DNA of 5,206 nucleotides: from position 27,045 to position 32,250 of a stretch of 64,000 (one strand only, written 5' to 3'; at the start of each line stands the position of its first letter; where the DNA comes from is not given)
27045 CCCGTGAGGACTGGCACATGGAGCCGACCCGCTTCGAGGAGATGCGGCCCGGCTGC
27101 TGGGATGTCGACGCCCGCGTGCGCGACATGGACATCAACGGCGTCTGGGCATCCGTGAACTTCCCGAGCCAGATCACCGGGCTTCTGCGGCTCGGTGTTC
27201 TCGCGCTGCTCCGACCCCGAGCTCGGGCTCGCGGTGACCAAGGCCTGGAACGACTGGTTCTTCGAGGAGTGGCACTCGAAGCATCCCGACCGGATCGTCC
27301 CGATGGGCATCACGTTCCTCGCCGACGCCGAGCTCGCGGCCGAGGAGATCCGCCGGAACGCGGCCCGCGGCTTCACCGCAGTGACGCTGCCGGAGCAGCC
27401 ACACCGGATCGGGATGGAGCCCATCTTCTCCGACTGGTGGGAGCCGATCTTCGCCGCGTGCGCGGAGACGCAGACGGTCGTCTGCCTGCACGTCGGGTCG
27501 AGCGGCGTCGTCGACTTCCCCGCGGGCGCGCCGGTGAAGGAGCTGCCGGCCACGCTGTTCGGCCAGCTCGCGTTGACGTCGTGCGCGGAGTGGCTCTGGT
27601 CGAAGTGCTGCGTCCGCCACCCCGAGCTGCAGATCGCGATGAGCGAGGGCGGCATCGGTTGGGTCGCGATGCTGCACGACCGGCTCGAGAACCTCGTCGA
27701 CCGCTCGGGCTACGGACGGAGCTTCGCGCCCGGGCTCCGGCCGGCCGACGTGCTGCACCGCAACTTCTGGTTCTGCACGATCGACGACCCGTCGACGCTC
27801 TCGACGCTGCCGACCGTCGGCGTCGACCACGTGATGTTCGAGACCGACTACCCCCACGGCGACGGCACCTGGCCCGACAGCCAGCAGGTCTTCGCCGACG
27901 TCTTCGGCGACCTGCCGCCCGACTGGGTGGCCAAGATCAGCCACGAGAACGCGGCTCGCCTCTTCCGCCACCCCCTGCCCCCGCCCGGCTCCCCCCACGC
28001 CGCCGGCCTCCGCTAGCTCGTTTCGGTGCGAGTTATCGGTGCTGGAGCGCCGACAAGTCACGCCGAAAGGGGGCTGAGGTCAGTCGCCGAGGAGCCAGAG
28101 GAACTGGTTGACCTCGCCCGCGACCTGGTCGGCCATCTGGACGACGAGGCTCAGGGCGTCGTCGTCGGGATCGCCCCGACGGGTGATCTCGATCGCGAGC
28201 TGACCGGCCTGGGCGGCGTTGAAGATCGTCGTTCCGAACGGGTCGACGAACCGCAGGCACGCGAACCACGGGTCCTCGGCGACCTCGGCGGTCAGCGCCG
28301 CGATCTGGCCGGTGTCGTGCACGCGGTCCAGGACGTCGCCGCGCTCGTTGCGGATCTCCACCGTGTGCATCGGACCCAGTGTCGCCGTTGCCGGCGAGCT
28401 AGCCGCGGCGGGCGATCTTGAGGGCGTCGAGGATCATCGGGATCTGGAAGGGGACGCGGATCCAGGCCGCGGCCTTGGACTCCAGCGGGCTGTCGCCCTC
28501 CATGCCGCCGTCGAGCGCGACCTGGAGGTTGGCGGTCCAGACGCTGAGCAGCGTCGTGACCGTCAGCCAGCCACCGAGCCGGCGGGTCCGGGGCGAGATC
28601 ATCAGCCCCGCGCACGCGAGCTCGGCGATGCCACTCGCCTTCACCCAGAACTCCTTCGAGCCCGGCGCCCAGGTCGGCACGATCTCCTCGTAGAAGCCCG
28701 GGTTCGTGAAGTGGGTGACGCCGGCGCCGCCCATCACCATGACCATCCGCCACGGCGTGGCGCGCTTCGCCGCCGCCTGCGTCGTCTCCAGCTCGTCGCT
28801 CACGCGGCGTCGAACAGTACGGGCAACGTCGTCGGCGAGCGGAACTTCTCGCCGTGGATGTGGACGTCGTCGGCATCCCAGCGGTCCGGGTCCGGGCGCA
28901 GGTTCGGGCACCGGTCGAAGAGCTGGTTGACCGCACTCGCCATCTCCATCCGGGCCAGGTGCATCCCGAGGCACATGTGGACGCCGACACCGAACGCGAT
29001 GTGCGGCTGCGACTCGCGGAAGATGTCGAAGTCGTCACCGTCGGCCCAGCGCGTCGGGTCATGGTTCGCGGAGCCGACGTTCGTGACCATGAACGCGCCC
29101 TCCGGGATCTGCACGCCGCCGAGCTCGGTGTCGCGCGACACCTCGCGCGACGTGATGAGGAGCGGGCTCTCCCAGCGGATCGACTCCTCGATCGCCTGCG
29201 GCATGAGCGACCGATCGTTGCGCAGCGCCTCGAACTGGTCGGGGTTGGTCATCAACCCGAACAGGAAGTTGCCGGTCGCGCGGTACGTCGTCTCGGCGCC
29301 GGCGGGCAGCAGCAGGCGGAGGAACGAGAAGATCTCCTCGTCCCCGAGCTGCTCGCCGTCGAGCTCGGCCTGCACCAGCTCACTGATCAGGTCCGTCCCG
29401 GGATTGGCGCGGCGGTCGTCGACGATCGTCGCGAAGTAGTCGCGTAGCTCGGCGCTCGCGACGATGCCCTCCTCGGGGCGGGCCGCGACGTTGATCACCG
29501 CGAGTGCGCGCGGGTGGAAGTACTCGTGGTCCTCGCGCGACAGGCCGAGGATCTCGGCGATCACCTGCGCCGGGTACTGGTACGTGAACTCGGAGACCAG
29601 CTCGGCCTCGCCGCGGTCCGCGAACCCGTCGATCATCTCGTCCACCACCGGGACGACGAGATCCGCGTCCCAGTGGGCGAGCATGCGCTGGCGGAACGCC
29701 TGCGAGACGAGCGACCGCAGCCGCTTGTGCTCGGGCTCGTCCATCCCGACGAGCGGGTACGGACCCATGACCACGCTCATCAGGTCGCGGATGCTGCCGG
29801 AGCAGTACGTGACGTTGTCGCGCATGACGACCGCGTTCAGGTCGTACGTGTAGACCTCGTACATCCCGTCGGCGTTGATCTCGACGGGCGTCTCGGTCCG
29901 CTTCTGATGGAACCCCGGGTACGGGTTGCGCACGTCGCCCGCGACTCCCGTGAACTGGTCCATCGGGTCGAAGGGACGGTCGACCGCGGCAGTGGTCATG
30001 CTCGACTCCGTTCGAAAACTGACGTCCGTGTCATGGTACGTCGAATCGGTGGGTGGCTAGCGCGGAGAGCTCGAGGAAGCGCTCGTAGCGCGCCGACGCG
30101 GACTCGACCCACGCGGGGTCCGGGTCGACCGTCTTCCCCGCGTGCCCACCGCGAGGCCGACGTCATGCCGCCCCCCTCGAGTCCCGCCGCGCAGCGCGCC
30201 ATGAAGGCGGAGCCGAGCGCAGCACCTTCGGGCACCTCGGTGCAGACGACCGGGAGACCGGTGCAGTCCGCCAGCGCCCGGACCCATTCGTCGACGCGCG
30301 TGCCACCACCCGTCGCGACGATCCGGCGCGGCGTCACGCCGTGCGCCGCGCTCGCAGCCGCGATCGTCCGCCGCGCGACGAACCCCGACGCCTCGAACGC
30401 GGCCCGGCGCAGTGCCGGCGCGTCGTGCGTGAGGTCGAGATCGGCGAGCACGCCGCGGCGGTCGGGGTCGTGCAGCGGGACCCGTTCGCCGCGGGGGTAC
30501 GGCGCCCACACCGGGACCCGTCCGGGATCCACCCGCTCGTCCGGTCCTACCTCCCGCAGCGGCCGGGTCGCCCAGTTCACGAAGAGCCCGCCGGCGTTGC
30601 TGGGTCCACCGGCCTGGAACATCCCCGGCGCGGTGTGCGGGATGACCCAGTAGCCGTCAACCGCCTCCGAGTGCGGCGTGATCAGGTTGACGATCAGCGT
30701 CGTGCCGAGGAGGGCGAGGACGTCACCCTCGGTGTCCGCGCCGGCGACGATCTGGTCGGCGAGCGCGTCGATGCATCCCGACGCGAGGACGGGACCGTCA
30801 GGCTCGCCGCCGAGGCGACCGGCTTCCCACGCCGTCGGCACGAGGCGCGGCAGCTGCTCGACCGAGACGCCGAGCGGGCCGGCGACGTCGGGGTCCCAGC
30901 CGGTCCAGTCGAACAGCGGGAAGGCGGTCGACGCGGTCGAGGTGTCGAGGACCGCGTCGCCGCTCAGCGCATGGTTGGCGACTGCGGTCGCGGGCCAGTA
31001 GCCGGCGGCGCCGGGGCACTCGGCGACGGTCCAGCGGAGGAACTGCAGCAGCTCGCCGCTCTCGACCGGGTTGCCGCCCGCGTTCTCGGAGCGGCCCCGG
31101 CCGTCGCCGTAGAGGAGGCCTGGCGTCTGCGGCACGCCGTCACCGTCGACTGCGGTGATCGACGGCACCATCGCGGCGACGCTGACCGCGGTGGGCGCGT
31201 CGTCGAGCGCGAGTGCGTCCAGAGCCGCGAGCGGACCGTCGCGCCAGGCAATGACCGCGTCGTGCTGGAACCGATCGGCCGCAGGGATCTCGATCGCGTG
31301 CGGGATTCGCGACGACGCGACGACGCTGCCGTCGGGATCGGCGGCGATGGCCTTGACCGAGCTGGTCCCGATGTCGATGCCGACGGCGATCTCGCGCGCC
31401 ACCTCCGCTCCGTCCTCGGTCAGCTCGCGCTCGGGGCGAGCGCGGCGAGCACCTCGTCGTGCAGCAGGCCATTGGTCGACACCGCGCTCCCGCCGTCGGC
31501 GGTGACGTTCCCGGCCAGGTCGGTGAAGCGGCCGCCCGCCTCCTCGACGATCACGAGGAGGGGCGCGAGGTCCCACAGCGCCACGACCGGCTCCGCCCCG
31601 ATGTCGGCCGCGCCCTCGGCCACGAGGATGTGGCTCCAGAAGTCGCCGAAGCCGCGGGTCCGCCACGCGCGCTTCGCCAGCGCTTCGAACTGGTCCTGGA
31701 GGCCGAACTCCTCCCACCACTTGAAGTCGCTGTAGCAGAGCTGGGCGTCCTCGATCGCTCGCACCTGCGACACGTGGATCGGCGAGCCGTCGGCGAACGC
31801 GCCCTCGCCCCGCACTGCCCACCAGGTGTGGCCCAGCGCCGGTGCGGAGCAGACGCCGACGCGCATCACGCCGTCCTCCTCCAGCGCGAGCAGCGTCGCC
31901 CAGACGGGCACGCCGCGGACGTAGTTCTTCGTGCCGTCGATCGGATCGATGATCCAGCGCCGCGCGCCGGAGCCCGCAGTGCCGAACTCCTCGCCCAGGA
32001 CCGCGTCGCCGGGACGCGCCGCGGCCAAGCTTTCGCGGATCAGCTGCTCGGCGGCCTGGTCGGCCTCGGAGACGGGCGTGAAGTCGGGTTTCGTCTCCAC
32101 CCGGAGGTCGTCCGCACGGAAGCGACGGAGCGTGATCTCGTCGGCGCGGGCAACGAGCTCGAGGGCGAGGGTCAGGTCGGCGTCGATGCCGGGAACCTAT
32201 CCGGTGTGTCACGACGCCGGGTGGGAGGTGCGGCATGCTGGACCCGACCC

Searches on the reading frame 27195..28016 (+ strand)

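Call 18: search_protein_families(library=pfam, proteins=[window:27195-28016:+], max_evalue=0.00001)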
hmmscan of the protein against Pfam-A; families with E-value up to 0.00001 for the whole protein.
window:27195-28016:+ (273 aa): 1 family
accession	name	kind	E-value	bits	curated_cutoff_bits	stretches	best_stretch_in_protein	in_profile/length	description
PF04909.20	Amidohydro_2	-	1.4e-25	91.1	26.4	1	13-258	60-288/289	Amidohydrolase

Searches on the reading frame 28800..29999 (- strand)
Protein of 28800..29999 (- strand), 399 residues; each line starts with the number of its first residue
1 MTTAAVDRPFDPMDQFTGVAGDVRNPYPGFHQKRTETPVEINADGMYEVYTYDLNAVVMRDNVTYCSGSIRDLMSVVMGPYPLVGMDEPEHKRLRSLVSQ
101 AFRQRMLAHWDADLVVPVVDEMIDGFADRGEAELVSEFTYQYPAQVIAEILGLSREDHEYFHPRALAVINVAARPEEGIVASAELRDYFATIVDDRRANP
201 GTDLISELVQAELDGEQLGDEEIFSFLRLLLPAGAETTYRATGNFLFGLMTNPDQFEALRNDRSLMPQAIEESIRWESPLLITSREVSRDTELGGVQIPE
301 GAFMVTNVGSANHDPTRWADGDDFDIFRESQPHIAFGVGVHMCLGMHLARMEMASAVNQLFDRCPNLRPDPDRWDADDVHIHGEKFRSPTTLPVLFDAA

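Call 18: search_protein_families(library=pfam, proteins=[window:28800-29999:-], max_evalue=0.00001)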
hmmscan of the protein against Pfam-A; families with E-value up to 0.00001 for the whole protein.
window:28800-29999:- (399 aa): 1 family
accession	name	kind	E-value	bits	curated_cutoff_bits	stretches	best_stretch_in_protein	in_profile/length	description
PF00067.27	p450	-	7e-27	94.7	22.8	1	199-363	236-431/462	Cytochrome P450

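Call 36: search_protein_families(library=ncbifam, proteins=[window:28800-29999:-], max_evalue=0.00001)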
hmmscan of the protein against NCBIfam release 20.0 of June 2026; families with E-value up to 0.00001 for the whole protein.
window:28800-29999:- (399 aa): 9 families
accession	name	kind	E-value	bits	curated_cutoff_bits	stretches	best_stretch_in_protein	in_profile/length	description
TIGR04538.1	P450_cycloAA_1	subfamily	5.3e-53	180.3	500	1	24-372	9-374/395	cytochrome P450, cyclodipeptide synthase-associated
NF045816.1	PentlenlactSyn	equivalog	1.8e-37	129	700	1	86-368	86-370/396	pentalenolactone synthase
NF041177.1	Cyp119_Thmprot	equivalog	2.6e-36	125.2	680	1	27-362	2-338/368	cytochrome P450 Cyp119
TIGR04515.1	P450_rel_GT_act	subfamily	3.2e-31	109.1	343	1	84-370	93-365/386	P450-derived glycosyltransferase activator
TIGR04458.1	CYP450_TxtE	equivalog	2.5e-25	89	500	1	86-374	87-386/403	4-nitrotryptophan synthase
NF041802.1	P450_SolI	exception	1e-24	86.8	850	1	83-364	109-395/424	solanimycin biosynthesis cytochrome P450 SolI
NF050147.1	aminopyruv_ApyO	equivalog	8.2e-14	51.1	525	1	83-363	80-392/444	RiPP biosynthesis cytochrome P450 ApyO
NF051859.1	AlbFlvMonOxTrpSyn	equivalog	4.5e-11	42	700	1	181-354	215-417/457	bifunctional albaflavenone monooxygenase/terpene synthase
NF045812.1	PentlenOxigase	equivalog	9.3e-10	37.9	800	1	223-363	242-408/444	pentalenene oxygenase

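Call 52: search_solved_structures(query=window:28800-29999:-, max_evalue=1e-20)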
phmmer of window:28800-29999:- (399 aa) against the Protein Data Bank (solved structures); distinct sequences matched with E-value up to 1e-20: 362 (the best 60 are shown).
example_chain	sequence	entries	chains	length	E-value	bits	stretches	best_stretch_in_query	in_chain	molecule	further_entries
4rm4_A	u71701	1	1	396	5.8e-62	213.5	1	22-367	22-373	Cytochrome P450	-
7y9o_A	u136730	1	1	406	2.6e-60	208.1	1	22-362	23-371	Cytochrome P450 monooxygenase YjiB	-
7y97_A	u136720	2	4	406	4.5e-59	204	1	22-362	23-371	Cytochrome P450 monooxygenase YjiB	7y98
8w6z_A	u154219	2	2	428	1.6e-58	202.2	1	83-367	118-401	Cytochrome P450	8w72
8vxi_A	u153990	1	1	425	1.4e-57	199.1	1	83-373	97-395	CYP125MRCA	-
4ggv_A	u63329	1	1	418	1.1e-56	196.2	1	32-372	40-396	Cytochrome P450 superfamily protein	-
8vxg_A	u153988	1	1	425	1.4e-56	195.7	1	83-368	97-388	CYP125MRCA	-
8yhn_A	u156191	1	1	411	4.3e-56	194.2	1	81-367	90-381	Cytochrome P450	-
5cje_A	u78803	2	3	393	2.1e-54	188.6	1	73-370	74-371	Cytochrome P450 hydroxylase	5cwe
5vws_A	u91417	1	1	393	4e-54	187.7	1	32-371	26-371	Cytochrome P450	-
5l90_A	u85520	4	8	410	2.2e-53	185.3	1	24-371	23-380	Cytochrome P450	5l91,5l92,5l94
6gmf_A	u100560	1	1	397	2.6e-53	185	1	23-394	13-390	Putative cytochrome P450 hydroxylase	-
8z9s_A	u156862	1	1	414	4.7e-53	184.2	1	84-369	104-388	Cytochrome P450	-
9vgn_A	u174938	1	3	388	1.4e-52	182.7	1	74-372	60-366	Cytochrome P450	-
9vgm_A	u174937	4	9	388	1.8e-52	182.2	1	74-372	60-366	Cytochrome P450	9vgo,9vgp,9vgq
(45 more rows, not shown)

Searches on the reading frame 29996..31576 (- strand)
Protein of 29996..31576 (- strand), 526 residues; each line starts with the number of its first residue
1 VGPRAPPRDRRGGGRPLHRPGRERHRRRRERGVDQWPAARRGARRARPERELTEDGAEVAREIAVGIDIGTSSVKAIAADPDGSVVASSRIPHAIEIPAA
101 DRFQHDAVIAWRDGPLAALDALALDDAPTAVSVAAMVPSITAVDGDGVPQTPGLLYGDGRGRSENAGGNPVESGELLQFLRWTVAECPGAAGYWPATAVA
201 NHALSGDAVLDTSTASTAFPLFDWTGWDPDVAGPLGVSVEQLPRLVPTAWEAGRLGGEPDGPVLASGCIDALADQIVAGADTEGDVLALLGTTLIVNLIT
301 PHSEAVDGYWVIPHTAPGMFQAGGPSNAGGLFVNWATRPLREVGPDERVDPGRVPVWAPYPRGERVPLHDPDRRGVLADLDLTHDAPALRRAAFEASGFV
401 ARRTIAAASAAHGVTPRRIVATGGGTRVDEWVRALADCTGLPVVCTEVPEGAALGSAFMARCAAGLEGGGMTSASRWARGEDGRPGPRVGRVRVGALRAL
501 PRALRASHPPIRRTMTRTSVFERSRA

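Call 18: search_protein_families(library=pfam, proteins=[window:29996-31576:-], max_evalue=0.00001)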
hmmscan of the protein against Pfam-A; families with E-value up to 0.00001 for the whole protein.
window:29996-31576:- (526 aa): 2 families
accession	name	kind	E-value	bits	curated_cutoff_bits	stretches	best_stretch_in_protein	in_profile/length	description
PF02782.22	FGGY_C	-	4.5e-23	82.5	27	1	347-463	82-197/198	FGGY family of carbohydrate kinases, C-terminal domain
PF00370.27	FGGY_N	-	8.5e-10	39.1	28.8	1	64-253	2-214/245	FGGY family of carbohydrate kinases, N-terminal domain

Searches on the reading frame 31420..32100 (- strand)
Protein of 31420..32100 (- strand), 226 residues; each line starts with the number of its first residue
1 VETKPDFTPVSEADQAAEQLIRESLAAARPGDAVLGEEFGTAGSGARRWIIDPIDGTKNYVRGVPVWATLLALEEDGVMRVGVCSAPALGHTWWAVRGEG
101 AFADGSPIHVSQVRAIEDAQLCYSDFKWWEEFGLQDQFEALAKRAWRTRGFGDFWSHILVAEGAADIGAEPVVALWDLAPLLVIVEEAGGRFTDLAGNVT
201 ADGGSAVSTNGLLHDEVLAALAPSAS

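Call 18: search_protein_families(library=pfam, proteins=[window:31420-32100:-], max_evalue=0.00001)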
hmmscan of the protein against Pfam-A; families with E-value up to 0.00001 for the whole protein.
window:31420-32100:- (226 aa): 1 family
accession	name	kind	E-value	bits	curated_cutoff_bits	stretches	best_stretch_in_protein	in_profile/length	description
PF00459.30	Inositol_P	-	1.8e-45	156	27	1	8-221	40-266/271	Inositol monophosphatase family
